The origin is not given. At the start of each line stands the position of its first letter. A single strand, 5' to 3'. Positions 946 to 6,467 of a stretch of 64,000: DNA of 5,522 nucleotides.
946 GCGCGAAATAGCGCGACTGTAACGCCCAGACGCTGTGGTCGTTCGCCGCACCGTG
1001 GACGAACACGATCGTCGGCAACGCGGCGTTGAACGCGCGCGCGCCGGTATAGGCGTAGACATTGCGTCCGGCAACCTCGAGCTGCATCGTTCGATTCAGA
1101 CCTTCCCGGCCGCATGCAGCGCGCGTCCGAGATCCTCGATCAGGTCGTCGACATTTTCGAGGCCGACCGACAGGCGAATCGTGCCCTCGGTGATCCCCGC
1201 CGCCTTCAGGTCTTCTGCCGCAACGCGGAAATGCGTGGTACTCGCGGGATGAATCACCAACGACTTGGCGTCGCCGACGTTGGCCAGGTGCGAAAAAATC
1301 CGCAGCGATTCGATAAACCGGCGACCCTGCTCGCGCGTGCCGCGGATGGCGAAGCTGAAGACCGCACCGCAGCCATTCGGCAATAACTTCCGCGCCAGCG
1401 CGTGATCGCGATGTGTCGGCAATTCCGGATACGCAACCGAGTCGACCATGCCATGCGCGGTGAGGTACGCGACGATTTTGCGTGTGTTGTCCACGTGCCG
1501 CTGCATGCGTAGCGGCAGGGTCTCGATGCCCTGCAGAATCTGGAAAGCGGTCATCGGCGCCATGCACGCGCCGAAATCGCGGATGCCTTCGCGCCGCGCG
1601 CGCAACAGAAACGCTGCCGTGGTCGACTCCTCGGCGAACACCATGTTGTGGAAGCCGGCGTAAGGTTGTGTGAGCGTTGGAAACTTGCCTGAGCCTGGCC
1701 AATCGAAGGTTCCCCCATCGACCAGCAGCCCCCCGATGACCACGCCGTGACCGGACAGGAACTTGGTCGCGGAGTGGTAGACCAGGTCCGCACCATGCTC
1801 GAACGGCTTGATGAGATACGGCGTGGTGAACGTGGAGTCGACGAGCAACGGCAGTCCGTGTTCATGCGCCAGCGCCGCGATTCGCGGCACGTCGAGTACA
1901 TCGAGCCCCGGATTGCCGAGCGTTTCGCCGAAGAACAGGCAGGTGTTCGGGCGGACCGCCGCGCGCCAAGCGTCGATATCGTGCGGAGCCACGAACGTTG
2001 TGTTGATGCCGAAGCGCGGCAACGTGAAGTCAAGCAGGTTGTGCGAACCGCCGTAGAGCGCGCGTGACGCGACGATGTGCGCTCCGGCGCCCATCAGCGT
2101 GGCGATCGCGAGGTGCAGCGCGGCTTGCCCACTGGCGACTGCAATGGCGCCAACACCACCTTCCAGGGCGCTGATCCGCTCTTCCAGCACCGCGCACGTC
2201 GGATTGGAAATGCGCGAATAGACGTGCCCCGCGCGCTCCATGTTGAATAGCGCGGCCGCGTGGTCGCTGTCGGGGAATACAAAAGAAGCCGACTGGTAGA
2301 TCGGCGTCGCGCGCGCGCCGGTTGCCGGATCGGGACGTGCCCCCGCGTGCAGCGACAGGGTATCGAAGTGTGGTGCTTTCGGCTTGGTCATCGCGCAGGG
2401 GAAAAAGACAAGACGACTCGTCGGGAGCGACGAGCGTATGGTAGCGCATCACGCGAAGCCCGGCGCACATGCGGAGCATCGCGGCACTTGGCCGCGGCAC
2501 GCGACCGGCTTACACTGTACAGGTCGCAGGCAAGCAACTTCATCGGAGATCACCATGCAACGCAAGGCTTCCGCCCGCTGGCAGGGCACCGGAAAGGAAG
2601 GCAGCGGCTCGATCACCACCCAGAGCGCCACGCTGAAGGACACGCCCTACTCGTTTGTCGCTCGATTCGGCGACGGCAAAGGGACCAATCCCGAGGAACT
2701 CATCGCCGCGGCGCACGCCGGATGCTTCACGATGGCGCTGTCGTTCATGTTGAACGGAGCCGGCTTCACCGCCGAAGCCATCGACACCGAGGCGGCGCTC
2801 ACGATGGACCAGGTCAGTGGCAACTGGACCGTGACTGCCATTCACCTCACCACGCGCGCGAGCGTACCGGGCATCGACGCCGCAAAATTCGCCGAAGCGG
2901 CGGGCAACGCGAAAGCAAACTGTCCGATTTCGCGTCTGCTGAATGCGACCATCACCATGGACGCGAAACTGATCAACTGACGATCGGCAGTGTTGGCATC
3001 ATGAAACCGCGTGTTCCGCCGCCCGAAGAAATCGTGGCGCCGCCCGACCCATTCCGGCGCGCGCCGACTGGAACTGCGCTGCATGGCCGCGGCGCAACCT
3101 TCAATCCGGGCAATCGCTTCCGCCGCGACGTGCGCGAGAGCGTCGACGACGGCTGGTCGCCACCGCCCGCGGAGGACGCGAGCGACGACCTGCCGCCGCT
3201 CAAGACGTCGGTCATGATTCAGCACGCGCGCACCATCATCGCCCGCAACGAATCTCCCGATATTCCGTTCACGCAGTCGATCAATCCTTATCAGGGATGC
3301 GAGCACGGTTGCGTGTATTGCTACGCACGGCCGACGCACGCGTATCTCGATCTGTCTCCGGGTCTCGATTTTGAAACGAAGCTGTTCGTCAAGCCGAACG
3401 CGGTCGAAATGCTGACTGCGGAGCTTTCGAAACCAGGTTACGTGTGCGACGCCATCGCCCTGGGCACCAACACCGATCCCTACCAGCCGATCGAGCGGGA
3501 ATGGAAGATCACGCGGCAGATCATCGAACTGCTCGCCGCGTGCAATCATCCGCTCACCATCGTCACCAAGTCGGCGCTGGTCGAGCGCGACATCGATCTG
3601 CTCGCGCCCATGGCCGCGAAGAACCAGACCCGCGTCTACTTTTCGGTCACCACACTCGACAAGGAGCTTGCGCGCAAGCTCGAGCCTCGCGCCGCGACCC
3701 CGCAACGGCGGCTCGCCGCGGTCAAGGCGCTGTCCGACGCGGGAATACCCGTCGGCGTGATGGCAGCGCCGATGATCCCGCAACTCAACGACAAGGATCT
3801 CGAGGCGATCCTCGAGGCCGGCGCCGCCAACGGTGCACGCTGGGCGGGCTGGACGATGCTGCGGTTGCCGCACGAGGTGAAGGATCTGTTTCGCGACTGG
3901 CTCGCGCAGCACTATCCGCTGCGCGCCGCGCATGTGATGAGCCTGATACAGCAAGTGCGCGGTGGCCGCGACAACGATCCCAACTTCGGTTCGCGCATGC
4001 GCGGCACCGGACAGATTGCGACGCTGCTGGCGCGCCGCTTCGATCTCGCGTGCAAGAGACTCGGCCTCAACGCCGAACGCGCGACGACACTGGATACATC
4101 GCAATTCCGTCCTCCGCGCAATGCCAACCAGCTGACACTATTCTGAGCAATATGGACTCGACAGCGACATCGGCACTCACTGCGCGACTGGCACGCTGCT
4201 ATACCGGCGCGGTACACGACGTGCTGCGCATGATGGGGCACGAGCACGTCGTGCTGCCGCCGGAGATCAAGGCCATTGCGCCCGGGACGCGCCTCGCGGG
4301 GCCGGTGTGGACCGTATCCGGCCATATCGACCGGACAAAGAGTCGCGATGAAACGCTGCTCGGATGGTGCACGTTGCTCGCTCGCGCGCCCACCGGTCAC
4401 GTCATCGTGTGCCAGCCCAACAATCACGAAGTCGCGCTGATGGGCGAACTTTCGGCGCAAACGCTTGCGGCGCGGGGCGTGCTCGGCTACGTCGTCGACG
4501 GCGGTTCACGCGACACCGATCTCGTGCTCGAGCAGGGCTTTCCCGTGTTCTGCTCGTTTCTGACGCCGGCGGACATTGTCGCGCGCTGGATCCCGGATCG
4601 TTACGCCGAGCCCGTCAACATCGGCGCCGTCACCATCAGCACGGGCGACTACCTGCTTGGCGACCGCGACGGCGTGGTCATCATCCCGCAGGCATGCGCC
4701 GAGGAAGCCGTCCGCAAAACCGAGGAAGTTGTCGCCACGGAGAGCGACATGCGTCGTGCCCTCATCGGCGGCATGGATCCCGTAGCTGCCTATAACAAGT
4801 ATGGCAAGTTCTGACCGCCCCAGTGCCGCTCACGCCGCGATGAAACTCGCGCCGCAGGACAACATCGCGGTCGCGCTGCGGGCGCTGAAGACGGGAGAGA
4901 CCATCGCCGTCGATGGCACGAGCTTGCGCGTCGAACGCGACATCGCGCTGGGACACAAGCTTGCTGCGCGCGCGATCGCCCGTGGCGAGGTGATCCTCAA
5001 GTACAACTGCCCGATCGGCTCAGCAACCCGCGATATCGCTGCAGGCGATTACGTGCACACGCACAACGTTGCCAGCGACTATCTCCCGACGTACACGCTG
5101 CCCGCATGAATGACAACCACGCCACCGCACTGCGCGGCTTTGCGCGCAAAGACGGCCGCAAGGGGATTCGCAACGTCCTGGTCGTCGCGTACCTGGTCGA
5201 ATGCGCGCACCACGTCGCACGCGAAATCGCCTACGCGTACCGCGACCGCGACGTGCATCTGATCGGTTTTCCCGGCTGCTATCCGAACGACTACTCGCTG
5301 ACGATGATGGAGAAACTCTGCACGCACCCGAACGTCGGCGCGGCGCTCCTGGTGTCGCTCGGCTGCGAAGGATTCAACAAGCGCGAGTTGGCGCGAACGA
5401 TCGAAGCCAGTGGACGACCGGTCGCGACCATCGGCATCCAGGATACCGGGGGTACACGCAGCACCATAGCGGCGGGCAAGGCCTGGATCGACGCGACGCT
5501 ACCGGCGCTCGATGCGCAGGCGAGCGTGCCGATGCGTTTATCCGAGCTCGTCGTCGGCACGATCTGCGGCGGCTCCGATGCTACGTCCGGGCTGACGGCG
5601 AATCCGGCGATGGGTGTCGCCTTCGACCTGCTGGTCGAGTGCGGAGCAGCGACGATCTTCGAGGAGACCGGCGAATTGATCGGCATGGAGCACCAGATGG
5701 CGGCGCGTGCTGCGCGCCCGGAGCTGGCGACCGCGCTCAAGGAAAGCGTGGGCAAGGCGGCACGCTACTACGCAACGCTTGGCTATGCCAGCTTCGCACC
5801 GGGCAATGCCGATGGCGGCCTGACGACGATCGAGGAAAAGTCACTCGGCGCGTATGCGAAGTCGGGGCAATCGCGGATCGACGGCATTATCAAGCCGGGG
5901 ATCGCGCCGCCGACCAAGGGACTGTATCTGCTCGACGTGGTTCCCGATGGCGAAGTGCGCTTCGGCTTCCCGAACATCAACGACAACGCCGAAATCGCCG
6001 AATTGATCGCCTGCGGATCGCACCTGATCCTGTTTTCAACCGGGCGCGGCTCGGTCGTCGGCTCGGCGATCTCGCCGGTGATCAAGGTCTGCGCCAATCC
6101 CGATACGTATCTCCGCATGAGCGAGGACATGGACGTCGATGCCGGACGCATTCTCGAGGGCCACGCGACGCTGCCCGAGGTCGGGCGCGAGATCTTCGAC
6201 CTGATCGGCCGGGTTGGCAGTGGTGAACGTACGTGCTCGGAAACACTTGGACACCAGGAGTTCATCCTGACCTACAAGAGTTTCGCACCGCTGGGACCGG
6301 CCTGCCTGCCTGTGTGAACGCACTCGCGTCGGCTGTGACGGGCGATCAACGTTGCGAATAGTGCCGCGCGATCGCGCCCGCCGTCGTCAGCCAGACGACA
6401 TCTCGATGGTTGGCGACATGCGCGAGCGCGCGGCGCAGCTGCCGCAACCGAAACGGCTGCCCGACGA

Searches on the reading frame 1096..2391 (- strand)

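Call 24: search_protein_families(library=pfam, proteins=[window:1096-2391:-])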
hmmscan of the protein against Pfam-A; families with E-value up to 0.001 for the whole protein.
window:1096-2391:- (431 aa): 2 families
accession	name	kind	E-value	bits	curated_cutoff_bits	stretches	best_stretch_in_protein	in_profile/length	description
PF01053.26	Cys_Met_Meta_PP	-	2.9e-126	421.5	27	1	10-425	1-380/381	Cys/Met metabolism PLP-dependent enzyme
PF01041.23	DegT_DnrJ_EryC1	-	0.00025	20.8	19.8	0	64-186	24-146/360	DegT/DnrJ/EryC1/StrS aminotransferase family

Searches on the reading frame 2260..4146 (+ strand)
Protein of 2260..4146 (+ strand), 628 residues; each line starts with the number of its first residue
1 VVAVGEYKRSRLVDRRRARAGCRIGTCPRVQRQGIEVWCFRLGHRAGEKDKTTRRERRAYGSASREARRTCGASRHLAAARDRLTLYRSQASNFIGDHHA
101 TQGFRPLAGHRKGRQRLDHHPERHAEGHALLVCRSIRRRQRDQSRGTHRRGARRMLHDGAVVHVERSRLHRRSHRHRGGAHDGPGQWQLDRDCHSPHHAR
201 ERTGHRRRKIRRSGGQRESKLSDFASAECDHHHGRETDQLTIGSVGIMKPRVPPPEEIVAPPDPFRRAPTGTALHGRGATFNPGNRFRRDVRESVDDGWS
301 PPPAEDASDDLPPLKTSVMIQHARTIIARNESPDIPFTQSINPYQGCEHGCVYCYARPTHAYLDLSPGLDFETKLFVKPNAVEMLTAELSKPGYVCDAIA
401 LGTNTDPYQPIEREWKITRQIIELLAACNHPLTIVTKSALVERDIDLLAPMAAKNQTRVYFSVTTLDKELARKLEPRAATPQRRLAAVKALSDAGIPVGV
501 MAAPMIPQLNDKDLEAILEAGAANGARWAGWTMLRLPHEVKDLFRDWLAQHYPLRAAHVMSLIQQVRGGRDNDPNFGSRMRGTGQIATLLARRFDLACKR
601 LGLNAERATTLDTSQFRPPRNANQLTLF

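Call 24: search_protein_families(library=pfam, proteins=[window:2260-4146:+])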
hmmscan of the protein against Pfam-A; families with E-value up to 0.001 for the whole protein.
window:2260-4146:+ (628 aa): 2 families
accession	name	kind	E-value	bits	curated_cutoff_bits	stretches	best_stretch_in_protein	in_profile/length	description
PF04055.27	Radical_SAM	-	2.9e-21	76.8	29.5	1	341-519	1-164/166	Radical SAM superfamily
PF20903.3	SPL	-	0.00026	20.5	27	1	419-506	152-234/338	Spore photoproduct lyase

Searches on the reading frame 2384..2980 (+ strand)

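Call 92: search_protein_families(library=pfam, proteins=[window:2384-2980:+], max_evalue=0.00001)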
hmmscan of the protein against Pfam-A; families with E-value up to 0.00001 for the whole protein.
window:2384-2980:+ (198 aa): 1 family
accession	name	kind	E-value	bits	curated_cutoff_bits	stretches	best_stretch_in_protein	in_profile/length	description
PF02566.24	OsmC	-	3.9e-19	69.4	27.5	1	96-193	1-98/100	OsmC-like protein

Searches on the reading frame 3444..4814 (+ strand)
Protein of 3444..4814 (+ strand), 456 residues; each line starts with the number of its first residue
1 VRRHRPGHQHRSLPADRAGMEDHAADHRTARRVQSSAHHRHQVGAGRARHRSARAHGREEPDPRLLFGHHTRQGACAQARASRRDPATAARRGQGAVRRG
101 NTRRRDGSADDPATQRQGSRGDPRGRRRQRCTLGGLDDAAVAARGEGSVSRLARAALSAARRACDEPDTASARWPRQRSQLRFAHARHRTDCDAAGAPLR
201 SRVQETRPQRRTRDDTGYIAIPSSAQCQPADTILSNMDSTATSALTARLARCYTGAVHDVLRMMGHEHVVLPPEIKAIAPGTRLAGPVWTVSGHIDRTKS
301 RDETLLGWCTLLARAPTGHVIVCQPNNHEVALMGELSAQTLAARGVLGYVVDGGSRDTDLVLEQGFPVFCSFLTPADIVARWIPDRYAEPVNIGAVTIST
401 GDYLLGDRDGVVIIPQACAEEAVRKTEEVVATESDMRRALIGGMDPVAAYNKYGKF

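Call 24: search_protein_families(library=pfam, proteins=[window:3444-4814:+])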
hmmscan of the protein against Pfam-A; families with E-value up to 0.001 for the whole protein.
window:3444-4814:+ (456 aa): 1 family
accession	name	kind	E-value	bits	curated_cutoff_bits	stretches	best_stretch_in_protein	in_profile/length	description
PF03737.21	RraA-like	-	6.8e-26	91.7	24.5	1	255-413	2-152/152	Aldolase/RraA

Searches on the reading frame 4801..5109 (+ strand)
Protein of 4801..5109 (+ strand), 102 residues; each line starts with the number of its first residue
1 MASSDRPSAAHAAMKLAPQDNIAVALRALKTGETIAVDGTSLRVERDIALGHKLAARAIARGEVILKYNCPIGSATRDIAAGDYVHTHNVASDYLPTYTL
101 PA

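Call 24: search_protein_families(library=pfam, proteins=[window:4801-5109:+])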
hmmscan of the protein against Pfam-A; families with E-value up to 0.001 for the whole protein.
window:4801-5109:+ (102 aa): 1 family
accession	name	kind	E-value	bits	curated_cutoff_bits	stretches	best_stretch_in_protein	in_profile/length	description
PF08666.17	SAF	-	2.3e-10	41.3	21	1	20-90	1-62/63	SAF domain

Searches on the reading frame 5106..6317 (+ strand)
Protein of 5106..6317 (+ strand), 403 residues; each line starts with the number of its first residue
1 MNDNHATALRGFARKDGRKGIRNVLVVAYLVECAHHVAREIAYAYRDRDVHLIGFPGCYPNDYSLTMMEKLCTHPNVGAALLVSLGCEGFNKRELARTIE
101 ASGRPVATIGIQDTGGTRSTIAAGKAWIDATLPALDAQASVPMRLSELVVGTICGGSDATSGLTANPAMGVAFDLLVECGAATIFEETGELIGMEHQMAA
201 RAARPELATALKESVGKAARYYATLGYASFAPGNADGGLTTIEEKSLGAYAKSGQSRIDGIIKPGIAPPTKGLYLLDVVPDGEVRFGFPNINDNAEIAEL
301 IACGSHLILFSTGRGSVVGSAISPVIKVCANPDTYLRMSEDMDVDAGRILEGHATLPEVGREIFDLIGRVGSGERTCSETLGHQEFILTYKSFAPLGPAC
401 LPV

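Call 4: search_protein_families(library=pfam, proteins=[window:5106-6317:+])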
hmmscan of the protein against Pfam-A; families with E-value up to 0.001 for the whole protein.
window:5106-6317:+ (403 aa): 2 families
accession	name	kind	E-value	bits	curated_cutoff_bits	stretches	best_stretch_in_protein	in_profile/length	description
PF20629.2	GD_AH_C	-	3.7e-80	269.2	26.8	1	145-390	1-238/242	D-galactarate/Altronate dehydratase, C-terminal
PF04295.18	GD_AH_second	-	2.2e-27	96.2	27.3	1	11-134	1-134/136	D-galactarate dehydratase/Altronate hydrolase, second domain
